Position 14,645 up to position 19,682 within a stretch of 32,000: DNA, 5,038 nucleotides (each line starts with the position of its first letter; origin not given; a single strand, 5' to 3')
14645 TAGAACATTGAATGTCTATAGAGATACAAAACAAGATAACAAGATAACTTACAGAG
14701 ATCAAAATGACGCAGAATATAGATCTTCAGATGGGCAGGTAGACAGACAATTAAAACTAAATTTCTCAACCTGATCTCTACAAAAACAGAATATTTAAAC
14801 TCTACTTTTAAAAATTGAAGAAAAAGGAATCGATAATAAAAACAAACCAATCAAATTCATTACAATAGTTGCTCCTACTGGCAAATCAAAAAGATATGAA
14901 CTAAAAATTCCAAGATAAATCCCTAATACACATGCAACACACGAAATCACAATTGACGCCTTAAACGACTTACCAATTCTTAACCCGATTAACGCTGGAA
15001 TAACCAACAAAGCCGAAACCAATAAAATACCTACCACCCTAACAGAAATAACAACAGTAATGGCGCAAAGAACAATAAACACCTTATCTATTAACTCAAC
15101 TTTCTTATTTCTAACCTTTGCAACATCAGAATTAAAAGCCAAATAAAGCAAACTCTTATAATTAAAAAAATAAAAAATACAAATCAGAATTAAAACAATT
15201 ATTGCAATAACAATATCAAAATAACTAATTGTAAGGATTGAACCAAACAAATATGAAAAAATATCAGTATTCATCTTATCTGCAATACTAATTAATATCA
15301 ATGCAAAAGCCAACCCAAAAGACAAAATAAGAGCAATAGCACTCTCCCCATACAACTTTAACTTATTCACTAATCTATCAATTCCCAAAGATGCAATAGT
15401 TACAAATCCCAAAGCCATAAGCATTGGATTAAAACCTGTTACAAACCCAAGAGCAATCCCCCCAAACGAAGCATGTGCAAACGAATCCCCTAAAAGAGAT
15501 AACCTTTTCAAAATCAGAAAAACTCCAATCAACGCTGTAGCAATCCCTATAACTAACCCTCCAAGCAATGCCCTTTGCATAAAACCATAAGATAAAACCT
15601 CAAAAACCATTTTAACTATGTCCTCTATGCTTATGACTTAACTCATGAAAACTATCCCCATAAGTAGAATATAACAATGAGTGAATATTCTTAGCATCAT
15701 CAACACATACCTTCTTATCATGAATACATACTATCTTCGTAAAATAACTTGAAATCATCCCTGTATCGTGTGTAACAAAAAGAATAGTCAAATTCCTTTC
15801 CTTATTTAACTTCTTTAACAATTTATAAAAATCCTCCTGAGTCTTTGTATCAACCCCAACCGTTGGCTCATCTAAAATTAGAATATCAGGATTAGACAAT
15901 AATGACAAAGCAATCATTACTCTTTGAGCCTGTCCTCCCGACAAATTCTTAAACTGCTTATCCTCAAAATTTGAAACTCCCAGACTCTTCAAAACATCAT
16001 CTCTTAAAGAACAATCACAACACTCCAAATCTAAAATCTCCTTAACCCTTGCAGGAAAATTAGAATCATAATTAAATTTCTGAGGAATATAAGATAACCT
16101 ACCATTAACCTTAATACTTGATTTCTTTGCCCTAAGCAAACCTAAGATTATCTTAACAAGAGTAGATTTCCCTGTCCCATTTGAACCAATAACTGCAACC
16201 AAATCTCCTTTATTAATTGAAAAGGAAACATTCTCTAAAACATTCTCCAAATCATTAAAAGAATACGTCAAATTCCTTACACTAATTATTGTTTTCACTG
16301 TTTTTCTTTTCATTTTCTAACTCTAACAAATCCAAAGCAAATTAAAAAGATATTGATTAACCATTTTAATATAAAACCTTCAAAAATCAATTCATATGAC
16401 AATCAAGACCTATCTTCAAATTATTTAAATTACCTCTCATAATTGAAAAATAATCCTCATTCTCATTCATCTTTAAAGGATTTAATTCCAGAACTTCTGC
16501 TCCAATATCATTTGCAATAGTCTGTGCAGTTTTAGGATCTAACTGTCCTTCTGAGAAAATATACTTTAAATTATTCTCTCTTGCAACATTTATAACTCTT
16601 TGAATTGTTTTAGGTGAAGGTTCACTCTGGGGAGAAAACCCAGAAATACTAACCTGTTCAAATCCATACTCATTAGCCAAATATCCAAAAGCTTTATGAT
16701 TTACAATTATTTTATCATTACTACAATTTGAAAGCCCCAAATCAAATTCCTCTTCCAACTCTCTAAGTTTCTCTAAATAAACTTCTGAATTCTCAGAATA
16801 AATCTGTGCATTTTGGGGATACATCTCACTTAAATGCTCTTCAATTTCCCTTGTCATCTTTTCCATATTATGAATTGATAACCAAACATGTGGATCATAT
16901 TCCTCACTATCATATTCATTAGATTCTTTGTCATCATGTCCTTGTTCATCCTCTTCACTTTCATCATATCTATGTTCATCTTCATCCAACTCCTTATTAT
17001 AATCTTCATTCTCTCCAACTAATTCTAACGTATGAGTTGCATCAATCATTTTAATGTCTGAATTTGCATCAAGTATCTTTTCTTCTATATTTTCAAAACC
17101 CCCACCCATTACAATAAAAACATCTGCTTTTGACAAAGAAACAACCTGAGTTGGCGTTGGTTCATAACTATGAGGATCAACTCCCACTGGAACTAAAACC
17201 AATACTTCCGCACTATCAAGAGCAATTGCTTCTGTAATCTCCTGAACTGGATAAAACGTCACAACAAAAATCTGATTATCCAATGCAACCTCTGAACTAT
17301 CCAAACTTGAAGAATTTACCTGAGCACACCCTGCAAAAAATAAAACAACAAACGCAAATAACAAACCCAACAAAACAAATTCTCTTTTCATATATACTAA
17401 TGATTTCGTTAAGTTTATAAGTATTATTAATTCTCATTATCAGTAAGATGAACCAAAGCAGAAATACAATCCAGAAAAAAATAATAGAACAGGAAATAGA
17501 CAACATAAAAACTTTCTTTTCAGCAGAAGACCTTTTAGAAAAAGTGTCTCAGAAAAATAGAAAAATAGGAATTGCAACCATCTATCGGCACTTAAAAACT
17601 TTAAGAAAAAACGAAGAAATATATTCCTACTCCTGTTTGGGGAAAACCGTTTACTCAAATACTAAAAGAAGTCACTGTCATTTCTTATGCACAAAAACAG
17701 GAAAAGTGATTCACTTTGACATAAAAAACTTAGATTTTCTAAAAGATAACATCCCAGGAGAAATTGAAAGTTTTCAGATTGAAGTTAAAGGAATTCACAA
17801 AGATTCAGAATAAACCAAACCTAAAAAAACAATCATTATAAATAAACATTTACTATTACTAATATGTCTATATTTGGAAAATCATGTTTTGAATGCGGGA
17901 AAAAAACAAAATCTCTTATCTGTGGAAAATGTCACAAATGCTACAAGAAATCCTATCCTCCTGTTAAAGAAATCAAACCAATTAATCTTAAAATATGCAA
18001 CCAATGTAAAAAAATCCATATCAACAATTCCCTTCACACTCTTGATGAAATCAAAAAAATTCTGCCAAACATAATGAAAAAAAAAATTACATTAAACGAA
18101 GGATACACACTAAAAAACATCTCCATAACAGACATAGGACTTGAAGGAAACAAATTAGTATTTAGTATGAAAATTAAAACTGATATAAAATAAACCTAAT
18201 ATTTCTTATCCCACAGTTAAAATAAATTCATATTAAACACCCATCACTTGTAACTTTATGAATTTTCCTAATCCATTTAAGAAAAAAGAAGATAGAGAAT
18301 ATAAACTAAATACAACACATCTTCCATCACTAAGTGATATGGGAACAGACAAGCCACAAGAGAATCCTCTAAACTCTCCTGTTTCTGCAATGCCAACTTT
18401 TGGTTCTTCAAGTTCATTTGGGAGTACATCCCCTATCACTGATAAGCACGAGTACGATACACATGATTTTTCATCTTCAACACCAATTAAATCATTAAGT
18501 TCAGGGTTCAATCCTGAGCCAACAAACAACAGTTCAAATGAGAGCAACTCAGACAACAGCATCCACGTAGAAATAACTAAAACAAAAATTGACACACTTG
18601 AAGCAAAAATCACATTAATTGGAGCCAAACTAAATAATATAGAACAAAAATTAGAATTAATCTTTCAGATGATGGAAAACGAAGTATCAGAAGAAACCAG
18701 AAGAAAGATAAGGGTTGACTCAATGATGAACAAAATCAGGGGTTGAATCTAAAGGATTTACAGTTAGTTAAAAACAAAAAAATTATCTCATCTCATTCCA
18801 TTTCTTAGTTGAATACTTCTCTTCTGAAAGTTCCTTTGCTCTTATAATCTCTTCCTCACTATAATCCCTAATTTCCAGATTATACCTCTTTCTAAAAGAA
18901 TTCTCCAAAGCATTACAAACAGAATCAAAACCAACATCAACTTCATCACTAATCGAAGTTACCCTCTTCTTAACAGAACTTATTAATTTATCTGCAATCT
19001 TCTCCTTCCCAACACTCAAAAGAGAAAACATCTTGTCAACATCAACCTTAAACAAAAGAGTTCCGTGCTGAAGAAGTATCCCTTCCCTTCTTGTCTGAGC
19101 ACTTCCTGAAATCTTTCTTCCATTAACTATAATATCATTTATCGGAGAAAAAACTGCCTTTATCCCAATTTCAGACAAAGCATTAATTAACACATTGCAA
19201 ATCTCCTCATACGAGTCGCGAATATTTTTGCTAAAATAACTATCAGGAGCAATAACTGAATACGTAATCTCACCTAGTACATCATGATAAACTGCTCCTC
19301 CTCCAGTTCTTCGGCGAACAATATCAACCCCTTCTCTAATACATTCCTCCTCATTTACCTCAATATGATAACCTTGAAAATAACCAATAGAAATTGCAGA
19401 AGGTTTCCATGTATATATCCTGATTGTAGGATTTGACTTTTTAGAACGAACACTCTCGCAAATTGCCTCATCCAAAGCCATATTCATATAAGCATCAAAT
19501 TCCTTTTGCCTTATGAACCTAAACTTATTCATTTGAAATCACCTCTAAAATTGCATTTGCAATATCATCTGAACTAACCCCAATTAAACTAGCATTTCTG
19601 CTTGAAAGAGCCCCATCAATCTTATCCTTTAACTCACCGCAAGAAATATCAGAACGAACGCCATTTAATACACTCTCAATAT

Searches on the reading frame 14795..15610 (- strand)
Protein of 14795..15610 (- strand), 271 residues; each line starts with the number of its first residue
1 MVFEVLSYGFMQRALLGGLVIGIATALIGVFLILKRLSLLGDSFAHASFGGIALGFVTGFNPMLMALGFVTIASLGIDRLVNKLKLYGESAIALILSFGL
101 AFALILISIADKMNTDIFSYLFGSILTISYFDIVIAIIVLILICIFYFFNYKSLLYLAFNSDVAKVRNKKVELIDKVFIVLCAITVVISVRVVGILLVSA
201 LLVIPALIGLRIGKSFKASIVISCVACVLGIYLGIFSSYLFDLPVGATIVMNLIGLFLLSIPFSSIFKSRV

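Call 59: search_protein_families(library=pfam, proteins=[window:14795-15610:-], max_evalue=0.001)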
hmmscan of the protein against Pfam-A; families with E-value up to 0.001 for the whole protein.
window:14795-15610:- (271 aa): 2 families
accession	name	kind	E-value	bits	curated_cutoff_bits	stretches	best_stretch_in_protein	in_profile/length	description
PF00950.22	ABC-3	-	4.9e-62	210.2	20.1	1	8-261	2-255/258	ABC 3 transport family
PF01032.23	FecCD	-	5.8e-06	26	26.5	1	50-257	98-303/311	FecCD transport family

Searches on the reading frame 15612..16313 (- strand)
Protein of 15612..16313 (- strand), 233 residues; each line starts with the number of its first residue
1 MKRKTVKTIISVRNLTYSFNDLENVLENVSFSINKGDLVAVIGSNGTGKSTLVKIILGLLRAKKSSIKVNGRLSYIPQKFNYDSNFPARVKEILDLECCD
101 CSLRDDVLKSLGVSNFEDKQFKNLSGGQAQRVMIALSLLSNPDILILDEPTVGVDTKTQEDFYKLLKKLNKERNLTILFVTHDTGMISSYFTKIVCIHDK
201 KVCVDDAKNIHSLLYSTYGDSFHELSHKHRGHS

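Call 59: search_protein_families(library=pfam, proteins=[window:15612-16313:-], max_evalue=0.001)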
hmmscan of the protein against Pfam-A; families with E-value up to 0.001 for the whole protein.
window:15612-16313:- (233 aa): 5 families
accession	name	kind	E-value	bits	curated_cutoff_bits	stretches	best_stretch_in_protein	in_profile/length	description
PF00005.33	ABC_tran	-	2.6e-27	96.5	25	1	26-151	1-136/137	ABC transporter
PF13304.12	AAA_21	-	4.4e-13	50.4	27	1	134-187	248-303/304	AAA domain, putative AbiEii toxin, Type IV TA system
PF13175.12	AAA_15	-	2.1e-06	28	32.1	1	33-78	19-55/374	AAA ATPase domain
PF02463.25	SMC_N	-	2.1e-06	27.8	40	0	122-190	135-205/220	RecF/RecN/SMC N terminal domain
PF13555.12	AAA_29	-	0.00032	20.8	27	1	29-70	15-55/61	P-loop containing region of AAA domain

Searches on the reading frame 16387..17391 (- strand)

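Call 59: search_protein_families(library=pfam, proteins=[window:16387-17391:-], max_evalue=0.001)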
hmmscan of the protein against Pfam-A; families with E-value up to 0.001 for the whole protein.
window:16387-17391:- (334 aa): 1 family
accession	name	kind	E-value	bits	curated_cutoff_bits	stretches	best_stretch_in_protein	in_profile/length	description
PF01297.22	ZnuA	-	2.9e-79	266.7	29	1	43-326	2-261/263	Zinc-uptake complex component A periplasmic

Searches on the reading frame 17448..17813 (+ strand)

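Call 59: search_protein_families(library=pfam, proteins=[window:17448-17813:+], max_evalue=0.001)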
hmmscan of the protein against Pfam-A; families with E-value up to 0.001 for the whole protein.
window:17448-17813:+ (121 aa): 1 family
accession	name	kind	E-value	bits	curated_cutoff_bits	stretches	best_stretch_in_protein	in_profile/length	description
PF01475.25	FUR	-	1.9e-17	64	23.1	1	3-104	3-107/121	Ferric uptake regulator family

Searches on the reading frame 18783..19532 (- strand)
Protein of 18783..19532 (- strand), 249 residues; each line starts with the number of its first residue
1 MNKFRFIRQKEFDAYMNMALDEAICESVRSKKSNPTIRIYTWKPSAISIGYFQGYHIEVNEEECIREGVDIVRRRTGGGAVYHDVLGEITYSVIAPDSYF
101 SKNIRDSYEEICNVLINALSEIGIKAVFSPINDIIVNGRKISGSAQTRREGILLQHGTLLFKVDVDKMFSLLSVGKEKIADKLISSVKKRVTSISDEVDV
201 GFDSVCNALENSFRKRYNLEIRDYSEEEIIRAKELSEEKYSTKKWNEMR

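Call 59: search_protein_families(library=pfam, proteins=[window:18783-19532:-], max_evalue=0.001)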
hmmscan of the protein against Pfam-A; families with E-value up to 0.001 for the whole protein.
window:18783-19532:- (249 aa): 2 families
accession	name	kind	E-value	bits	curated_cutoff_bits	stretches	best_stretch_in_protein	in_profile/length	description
PF21948.1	LplA-B_cat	-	1.3e-57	195.5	27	1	13-213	1-199/200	Lipoyl protein ligase A/B catalytic domain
PF03099.24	BPL_LplA_LipB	-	1.3e-13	51.5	21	1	59-164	16-133/133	Biotin/lipoate A/B protein ligase family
